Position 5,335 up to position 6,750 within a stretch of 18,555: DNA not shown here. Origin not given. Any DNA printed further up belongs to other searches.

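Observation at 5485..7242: In-frame fusion of a cell-division FtsA homologue to the pentose-phosphate enzyme ribulose-phosphate 3-epimerase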

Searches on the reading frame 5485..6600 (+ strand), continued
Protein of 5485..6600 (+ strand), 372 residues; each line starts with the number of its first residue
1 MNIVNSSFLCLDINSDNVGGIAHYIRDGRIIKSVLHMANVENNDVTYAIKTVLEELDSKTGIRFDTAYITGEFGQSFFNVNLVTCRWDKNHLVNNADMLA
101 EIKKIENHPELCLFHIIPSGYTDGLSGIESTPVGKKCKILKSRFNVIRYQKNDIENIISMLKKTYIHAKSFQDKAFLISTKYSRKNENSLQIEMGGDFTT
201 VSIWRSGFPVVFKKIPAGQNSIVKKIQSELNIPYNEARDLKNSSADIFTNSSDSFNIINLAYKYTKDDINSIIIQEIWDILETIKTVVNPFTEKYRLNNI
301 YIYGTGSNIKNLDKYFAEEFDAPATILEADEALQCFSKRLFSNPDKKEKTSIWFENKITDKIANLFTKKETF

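Call 82: search_protein_families(library=ncbifam, proteins=[P0149, P0154, P0137, P0142, P0146, P0127, P0133, P0130], max_evalue=0.00001)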
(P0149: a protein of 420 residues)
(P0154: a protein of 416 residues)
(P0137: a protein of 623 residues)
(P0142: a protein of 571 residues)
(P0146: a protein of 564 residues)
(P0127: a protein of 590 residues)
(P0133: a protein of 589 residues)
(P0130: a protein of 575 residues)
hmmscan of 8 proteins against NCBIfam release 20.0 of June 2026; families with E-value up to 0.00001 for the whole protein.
P0149 (420 aa): 8 families
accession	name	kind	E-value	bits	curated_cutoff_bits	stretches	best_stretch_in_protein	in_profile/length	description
TIGR01174.1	ftsA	equivalog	6.3e-72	242.7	175.85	1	16-390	2-371/371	cell division protein FtsA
NF007009.0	PRK09472.1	equivalog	7.8e-41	140.5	409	1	11-417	5-410/420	cell division protein FtsA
NF045748.1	MPN316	equivalog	1.6e-11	44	500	1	48-326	40-312/424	MPN316 family protein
NF011660.0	PRK15080.1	equivalog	3.5e-09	36.3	182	0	297-373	195-267/277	ethanolamine utilization protein EutJ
TIGR01175.1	pilM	subfamily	1.7e-08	33.9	133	1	215-364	189-313/348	type IV pilus assembly protein PilM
NF045709.1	Amuc_1101_fam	equivalog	1.3e-06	27.5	650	1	176-363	140-314/608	Amuc_1101 family PilM-like pilus complex protein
TIGR02529.1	EutJ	subfamily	3.8e-06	26.6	152.1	0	296-373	161-234/239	ethanolamine utilization protein EutJ family protein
NF010540.1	PRK13929.1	exception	5.4e-06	25.7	515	1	208-362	145-307/334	rod-share determining protein MreBH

P0154 (416 aa): 9 families
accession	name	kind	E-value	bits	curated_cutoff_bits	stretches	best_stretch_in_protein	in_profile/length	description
TIGR01174.1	ftsA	equivalog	4e-78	263.1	175.85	1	11-380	5-370/371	cell division protein FtsA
NF007009.0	PRK09472.1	equivalog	9.1e-49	166.6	409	1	3-411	6-412/420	cell division protein FtsA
NF045709.1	Amuc_1101_fam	equivalog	1.9e-11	43.6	650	1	168-265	140-237/608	Amuc_1101 family PilM-like pilus complex protein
TIGR00904.1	mreB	subfamily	1.9e-10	40.3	365.75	1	170-356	115-312/334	MreB/Mrl family cell shape determining protein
NF010539.0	PRK13927.1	subfamily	2.6e-10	39.7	293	1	170-356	116-312/339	rod shape-determining protein MreB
NF011660.0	PRK15080.1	equivalog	4e-10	39.4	182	0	207-261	143-197/277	ethanolamine utilization protein EutJ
TIGR01175.1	pilM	subfamily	5.2e-10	38.8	133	1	198-359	180-317/348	type IV pilus assembly protein PilM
TIGR02529.1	EutJ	subfamily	4.2e-09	36.2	152.1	0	207-261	110-164/239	ethanolamine utilization protein EutJ family protein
NF010540.1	PRK13929.1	exception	2.7e-06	26.7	515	1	169-356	114-310/334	rod-share determining protein MreBH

P0137 (623 aa): 13 families
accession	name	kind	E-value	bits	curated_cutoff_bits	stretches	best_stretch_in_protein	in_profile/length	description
NF004076.0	PRK05581.1-4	subfamily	2.3e-57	193.8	165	1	411-617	6-214/221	ribulose-phosphate 3-epimerase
TIGR01163.1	rpe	equivalog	7.4e-50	169.2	212.6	1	413-618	3-210/211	ribulose-phosphate 3-epimerase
TIGR01174.1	ftsA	equivalog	2.5e-48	165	175.85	1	10-350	3-344/371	cell division protein FtsA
NF007266.0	PRK09722.1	equivalog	2.1e-43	148.4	271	1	412-603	5-198/230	D-allulose 6-phosphate 3-epimerase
NF007009.0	PRK09472.1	equivalog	7e-31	107.7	409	1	8-350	9-358/420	cell division protein FtsA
NF005944.0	PRK08005.1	equivalog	5.3e-19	68.3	376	1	431-615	23-204/210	ribulose-phosphate 3 epimerase family protein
NF005986.0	PRK08091.1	equivalog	3.6e-17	63.1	264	1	424-613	28-218/229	ribulose-phosphate 3-epimerase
NF010539.0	PRK13927.1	subfamily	2.1e-12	46.6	293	1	200-351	150-311/339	rod shape-determining protein MreB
TIGR00904.1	mreB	subfamily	1.1e-11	44.4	365.75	1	200-347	149-307/334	MreB/Mrl family cell shape determining protein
TIGR01175.1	pilM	subfamily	4.4e-11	42.4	133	1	192-352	178-314/348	type IV pilus assembly protein PilM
NF010658.0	PRK14057.1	equivalog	8e-09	35.4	530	1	435-609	46-228/254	epimerase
NF010540.1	PRK13929.1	exception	2e-07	30.4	515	1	157-349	109-307/334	rod-share determining protein MreBH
NF011660.0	PRK15080.1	equivalog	5.6e-06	25.8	182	0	204-257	144-197/277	ethanolamine utilization protein EutJ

P0142 (571 aa): 10 families
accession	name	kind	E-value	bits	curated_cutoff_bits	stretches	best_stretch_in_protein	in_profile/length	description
NF004076.0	PRK05581.1-4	subfamily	3.5e-52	176.8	165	1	373-566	22-216/221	ribulose-phosphate 3-epimerase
TIGR01163.1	rpe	equivalog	4.6e-46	156.9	212.6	1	375-565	19-210/211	ribulose-phosphate 3-epimerase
NF007266.0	PRK09722.1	equivalog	2.1e-35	122.3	271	1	382-563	28-213/230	D-allulose 6-phosphate 3-epimerase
TIGR01174.1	ftsA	equivalog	1.2e-15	57.5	175.85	1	88-319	92-347/371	cell division protein FtsA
NF005944.0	PRK08005.1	equivalog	9.2e-14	51.2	376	1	377-557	22-199/210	ribulose-phosphate 3 epimerase family protein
NF005986.0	PRK08091.1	equivalog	8e-11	42.3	264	1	381-564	38-222/229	ribulose-phosphate 3-epimerase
NF010658.0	PRK14057.1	equivalog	1.3e-08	34.7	530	1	376-560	40-232/254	epimerase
TIGR01175.1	pilM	subfamily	1.4e-06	27.6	133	1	185-318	189-314/348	type IV pilus assembly protein PilM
NF045709.1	Amuc_1101_fam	equivalog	8.9e-06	24.8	650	0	181-318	175-316/608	Amuc_1101 family PilM-like pilus complex protein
TIGR02529.1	EutJ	subfamily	9.6e-06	25.2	152.1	0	186-317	110-225/239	ethanolamine utilization protein EutJ family protein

P0146 (564 aa): 7 families
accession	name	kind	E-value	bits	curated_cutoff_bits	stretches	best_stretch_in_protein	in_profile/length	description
NF004076.0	PRK05581.1-4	subfamily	9.7e-52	175.4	165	1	361-553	18-211/221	ribulose-phosphate 3-epimerase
TIGR01163.1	rpe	equivalog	4.8e-46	156.8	212.6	1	366-557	18-210/211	ribulose-phosphate 3-epimerase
NF007266.0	PRK09722.1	equivalog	3.5e-34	118.3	271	1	374-548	28-205/230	D-allulose 6-phosphate 3-epimerase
NF005944.0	PRK08005.1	equivalog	1.2e-15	57.3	376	1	367-553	20-203/210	ribulose-phosphate 3 epimerase family protein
NF005986.0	PRK08091.1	equivalog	2e-14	54.1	264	1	370-551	35-217/229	ribulose-phosphate 3-epimerase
TIGR01174.1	ftsA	equivalog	9.5e-12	44.7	175.85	1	59-306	72-340/371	cell division protein FtsA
NF010658.0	PRK14057.1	equivalog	3.3e-11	43.2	530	1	365-550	37-230/254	epimerase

P0127 (590 aa): 10 families
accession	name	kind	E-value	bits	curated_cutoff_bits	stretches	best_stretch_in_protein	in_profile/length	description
NF004076.0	PRK05581.1-4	subfamily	2.1e-54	184.1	165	1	396-580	24-209/221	ribulose-phosphate 3-epimerase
TIGR01163.1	rpe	equivalog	9.4e-48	162.4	212.6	1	403-586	26-210/211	ribulose-phosphate 3-epimerase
NF007266.0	PRK09722.1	equivalog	1.7e-39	135.6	271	1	382-571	7-198/230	D-allulose 6-phosphate 3-epimerase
NF005944.0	PRK08005.1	equivalog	1.6e-22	79.8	376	1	400-584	24-205/210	ribulose-phosphate 3 epimerase family protein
TIGR01174.1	ftsA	equivalog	8e-19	67.9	175.85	1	38-333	43-350/371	cell division protein FtsA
NF005986.0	PRK08091.1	equivalog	1.4e-16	61.1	264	1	403-583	39-220/229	ribulose-phosphate 3-epimerase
TIGR01175.1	pilM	subfamily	1.4e-11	44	133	1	183-335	181-320/348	type IV pilus assembly protein PilM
NF005442.0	PRK07028.1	equivalog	7e-07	28.2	593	1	451-585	75-205/430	bifunctional hexulose-6-phosphate synthase/ribonuclease regulator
TIGR03128.2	RuMP_HxlA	equivalog_domain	3.6e-06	26.8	200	1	451-582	69-197/205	3-hexulose-6-phosphate synthase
NF010658.0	PRK14057.1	equivalog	6.2e-06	25.9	530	0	405-574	48-225/254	epimerase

P0133 (589 aa): 6 families
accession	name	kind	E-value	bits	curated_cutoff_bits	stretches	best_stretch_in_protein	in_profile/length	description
NF004076.0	PRK05581.1-4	subfamily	1.3e-36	125.9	165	1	373-586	3-215/221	ribulose-phosphate 3-epimerase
TIGR01163.1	rpe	equivalog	2.4e-28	99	212.6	1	405-586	28-210/211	ribulose-phosphate 3-epimerase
NF007266.0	PRK09722.1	equivalog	1.2e-23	83.8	271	1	403-577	28-205/230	D-allulose 6-phosphate 3-epimerase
TIGR01174.1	ftsA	equivalog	2.2e-15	56.6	175.85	1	26-341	34-358/371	cell division protein FtsA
NF005944.0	PRK08005.1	equivalog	4.4e-12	45.7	376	1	397-584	21-205/210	ribulose-phosphate 3 epimerase family protein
NF005986.0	PRK08091.1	equivalog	2.7e-09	37.3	264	1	402-584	38-221/229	ribulose-phosphate 3-epimerase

P0130 (575 aa): 4 families
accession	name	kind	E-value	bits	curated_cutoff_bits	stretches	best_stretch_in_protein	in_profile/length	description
TIGR01174.1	ftsA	equivalog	2.1e-17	63.3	175.85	1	45-333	51-356/371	cell division protein FtsA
NF004076.0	PRK05581.1-4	subfamily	1.4e-12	47.3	165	1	369-569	5-214/221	ribulose-phosphate 3-epimerase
TIGR01163.1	rpe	equivalog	8.2e-08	31.9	212.6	1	376-500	7-134/211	ribulose-phosphate 3-epimerase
TIGR01175.1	pilM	subfamily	5.5e-07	28.9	133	1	175-318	180-308/348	type IV pilus assembly protein PilM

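Call 83: find_encoding_contigs(protein=P0142, flank=8000, max_places=1)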
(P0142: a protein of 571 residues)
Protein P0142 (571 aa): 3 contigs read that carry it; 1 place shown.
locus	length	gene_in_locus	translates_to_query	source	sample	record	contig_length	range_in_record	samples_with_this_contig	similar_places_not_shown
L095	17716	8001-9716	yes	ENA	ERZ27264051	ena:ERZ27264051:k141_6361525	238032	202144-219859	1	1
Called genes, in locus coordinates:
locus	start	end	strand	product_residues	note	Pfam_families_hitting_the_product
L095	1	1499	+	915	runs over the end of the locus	PF00521:DNA_topoisoIV, PF03989:DNA_gyraseA_C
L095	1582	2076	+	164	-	PF05656:DUF805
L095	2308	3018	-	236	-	PF00005:ABC_tran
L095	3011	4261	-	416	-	PF12704:MacB_PCD, PF02687:FtsX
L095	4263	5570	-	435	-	-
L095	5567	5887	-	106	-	-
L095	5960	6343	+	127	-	-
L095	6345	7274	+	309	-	PF00534:Glycos_transf_1 (weak)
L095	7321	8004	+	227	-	PF08478:POTRA_1 (weak), PF03799:FtsQ_DivIB_C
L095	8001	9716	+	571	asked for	PF02491:SHS2_FTSA (weak), PF11104:PilM_2 (weak), PF14450:FtsA, PF00834:Ribul_P_3_epim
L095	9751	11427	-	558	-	PF03485:Arg_tRNA_synt_N, PF00750:tRNA-synt_1d, PF05746:DALR_1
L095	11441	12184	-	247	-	PF01411:tRNA-synt_2c (weak), PF07973:tRNA_SAD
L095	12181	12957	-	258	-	PF02567:PhzC-PhzF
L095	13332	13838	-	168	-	-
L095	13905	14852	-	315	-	PF03331:LpxC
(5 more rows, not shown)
